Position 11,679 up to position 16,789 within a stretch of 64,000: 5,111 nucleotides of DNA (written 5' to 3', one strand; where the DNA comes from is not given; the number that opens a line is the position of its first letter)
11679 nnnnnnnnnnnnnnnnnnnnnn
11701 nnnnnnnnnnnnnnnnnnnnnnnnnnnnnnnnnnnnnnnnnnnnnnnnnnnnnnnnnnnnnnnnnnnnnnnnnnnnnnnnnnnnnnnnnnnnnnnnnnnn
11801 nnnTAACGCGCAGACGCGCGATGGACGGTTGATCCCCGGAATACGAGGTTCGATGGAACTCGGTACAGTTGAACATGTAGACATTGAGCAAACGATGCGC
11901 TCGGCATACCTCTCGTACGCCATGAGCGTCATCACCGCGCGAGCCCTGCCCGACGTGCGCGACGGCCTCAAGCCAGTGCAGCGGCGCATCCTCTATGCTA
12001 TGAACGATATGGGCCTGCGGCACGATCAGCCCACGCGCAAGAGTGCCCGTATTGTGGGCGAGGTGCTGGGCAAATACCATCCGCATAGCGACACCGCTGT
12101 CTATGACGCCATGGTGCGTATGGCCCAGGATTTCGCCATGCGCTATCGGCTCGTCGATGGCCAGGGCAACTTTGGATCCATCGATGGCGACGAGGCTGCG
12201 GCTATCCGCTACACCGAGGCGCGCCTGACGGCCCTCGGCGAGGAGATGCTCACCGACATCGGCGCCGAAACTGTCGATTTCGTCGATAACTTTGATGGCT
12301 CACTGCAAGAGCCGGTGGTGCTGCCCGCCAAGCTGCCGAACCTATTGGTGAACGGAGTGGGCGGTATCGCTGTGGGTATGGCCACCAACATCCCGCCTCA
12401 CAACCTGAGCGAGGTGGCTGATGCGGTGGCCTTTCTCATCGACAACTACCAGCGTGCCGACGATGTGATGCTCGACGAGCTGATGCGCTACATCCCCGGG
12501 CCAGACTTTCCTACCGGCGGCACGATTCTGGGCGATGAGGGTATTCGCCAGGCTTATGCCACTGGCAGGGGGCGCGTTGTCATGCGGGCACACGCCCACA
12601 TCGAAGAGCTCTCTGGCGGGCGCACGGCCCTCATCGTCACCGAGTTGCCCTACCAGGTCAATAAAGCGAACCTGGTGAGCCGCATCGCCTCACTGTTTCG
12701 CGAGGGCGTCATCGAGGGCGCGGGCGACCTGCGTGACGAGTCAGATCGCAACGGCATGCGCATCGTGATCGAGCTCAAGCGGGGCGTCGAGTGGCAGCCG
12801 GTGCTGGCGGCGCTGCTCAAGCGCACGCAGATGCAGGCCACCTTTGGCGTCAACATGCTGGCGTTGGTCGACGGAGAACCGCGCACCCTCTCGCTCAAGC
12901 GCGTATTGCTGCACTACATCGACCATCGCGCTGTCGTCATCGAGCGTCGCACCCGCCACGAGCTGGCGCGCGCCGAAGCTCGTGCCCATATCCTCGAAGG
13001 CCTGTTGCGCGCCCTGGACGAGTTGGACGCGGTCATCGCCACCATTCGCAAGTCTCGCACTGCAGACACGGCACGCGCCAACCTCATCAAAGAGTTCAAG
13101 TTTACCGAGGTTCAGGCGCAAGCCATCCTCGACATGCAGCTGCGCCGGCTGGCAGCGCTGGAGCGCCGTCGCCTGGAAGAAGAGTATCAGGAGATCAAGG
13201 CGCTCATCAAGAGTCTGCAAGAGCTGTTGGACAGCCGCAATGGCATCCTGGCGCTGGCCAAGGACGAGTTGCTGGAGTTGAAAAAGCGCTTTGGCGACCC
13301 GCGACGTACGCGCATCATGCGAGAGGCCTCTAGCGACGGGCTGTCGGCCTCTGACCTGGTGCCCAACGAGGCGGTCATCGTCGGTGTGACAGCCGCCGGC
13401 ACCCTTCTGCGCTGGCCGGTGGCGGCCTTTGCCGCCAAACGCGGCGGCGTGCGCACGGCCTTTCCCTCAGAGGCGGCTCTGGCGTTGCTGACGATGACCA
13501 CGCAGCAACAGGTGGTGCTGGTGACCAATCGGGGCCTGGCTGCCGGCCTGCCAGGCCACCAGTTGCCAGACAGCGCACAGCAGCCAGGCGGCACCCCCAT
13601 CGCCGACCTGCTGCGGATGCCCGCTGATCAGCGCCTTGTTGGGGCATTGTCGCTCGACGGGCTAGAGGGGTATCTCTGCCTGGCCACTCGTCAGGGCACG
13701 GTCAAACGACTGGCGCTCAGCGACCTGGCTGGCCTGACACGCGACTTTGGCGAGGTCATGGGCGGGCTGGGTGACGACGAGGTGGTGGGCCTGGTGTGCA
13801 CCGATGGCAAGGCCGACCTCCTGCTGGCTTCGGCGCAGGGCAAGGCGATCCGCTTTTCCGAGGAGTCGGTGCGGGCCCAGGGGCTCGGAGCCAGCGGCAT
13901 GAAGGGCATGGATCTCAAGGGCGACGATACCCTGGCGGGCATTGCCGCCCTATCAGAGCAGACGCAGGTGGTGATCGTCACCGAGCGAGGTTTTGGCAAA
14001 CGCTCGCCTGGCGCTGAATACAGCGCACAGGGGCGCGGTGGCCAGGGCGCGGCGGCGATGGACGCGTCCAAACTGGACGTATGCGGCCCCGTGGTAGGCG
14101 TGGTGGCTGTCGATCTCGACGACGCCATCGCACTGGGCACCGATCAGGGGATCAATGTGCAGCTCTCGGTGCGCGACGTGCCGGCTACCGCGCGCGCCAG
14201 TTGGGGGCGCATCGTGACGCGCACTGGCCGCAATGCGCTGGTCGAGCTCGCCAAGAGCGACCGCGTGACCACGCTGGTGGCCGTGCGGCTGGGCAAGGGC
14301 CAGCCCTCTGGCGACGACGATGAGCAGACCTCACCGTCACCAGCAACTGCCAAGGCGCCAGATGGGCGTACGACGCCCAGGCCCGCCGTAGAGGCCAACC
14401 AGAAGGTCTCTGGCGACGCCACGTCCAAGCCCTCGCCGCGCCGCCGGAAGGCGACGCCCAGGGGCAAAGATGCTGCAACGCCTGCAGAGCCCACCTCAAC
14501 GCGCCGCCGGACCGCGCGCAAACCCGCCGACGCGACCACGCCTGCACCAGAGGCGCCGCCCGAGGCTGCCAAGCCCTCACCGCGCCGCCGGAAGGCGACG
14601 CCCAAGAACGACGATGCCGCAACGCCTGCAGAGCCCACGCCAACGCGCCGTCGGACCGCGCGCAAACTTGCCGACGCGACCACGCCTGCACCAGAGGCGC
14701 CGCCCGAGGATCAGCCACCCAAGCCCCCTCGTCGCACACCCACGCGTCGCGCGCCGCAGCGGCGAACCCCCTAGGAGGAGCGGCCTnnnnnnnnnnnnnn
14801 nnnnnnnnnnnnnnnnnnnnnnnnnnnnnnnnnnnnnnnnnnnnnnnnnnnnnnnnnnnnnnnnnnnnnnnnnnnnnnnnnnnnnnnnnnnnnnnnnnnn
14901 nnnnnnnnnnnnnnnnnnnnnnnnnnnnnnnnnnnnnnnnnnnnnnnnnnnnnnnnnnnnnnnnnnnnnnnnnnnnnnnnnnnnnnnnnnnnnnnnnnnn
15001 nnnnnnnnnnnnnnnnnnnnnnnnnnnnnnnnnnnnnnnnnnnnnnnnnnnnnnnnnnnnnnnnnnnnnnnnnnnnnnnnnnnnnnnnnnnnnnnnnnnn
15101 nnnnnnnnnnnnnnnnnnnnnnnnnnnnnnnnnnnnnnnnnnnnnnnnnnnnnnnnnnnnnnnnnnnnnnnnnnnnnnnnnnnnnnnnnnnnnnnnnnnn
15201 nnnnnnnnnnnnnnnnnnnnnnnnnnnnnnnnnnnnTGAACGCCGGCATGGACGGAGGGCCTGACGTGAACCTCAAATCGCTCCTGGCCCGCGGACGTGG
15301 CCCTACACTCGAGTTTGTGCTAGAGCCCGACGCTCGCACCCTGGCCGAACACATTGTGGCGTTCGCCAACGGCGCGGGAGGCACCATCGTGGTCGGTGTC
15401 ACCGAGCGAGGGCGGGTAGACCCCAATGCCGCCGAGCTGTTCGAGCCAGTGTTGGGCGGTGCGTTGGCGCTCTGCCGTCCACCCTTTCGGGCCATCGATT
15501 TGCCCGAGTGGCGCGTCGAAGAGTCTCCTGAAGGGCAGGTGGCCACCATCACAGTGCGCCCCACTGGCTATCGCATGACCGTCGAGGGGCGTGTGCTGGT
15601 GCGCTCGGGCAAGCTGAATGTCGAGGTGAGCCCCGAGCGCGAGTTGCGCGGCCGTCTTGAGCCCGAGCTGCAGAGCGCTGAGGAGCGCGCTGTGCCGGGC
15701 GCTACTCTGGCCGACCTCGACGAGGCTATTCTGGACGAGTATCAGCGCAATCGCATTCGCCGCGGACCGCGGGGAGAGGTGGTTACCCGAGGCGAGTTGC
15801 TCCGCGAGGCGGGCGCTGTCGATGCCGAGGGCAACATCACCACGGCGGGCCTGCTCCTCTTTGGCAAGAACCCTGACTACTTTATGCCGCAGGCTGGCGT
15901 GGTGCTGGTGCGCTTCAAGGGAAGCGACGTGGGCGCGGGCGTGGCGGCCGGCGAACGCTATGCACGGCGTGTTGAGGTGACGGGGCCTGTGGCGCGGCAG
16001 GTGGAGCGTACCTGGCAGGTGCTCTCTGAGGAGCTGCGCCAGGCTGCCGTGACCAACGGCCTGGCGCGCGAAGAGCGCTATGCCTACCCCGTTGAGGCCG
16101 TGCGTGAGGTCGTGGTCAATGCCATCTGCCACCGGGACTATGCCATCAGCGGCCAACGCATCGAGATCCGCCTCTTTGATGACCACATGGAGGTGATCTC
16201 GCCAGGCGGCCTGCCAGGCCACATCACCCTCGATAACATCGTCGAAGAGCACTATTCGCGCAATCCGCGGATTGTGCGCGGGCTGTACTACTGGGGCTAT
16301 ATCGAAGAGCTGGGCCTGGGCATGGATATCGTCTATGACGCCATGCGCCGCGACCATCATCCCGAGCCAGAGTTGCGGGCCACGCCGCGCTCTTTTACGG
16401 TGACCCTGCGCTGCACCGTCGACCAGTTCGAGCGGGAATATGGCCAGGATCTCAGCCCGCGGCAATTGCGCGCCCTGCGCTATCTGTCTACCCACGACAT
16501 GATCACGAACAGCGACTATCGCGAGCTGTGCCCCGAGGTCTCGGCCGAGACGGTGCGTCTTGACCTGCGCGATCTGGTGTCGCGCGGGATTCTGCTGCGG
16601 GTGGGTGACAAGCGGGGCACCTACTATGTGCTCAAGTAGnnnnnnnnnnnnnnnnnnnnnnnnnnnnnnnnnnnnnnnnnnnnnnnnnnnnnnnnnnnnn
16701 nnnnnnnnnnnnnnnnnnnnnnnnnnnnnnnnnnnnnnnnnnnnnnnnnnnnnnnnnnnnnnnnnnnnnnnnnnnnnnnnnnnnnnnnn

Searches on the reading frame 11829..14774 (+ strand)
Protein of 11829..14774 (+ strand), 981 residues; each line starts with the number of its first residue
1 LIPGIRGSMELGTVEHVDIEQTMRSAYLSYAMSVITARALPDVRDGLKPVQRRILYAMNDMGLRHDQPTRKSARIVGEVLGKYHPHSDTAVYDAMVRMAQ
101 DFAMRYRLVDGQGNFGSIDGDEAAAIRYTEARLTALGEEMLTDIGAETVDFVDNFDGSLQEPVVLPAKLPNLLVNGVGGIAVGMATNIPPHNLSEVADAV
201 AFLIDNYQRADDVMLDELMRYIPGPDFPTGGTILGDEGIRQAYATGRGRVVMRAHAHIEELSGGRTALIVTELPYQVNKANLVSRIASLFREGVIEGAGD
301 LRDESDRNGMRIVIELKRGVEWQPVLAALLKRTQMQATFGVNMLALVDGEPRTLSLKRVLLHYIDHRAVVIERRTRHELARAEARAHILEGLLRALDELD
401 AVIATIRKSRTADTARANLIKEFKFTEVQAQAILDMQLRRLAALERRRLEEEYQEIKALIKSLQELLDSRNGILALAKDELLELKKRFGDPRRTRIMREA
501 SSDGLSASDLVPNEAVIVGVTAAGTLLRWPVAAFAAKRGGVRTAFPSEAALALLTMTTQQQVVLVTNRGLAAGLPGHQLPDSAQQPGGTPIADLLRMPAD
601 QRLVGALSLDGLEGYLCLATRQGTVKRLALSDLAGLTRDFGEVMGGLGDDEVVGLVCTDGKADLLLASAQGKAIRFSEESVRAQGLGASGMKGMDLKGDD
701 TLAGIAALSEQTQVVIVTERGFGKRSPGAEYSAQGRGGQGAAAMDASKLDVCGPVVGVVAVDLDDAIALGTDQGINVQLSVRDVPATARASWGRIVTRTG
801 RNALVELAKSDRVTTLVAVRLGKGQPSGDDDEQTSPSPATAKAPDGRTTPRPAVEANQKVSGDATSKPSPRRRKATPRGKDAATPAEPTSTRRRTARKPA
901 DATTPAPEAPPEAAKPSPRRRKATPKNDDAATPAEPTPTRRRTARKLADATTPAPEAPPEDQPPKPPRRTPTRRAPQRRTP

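Call 44: search_protein_families(library=pfam, proteins=[window:11829-14774:+], max_evalue=0.001)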
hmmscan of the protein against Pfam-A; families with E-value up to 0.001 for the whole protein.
window:11829-14774:+ (981 aa): 2 families
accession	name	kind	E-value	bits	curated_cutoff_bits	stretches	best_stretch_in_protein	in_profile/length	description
PF00521.26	DNA_topoisoIV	-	7.4e-158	526.4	31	1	38-481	1-431/432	DNA gyrase/topoisomerase IV, subunit A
PF03989.18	DNA_gyraseA_C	-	4.1e-27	93.8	27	2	663-707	2-46/48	DNA gyrase C-terminal domain, beta-propeller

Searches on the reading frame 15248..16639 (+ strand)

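Call 44: search_protein_families(library=pfam, proteins=[window:15248-16639:+], max_evalue=0.001)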
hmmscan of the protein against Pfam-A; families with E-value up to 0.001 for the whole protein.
window:15248-16639:+ (463 aa): 2 families
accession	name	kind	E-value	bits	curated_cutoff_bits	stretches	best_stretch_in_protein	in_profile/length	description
PF13749.12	HATPase_c_4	-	1.9e-20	73.1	26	1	302-387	1-89/89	Putative ATP-dependent DNA helicase recG C-terminal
PF04326.19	SLFN_AlbA_2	-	2.4e-07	31.7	25.3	1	31-126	19-116/118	Schlafen, AlbA_2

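Call 46: search_protein_families(library=ncbifam, proteins=[window:15248-16639:+], max_evalue=0.001)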
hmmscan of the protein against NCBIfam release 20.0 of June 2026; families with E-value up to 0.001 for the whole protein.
window:15248-16639:+ (463 aa): 0 families
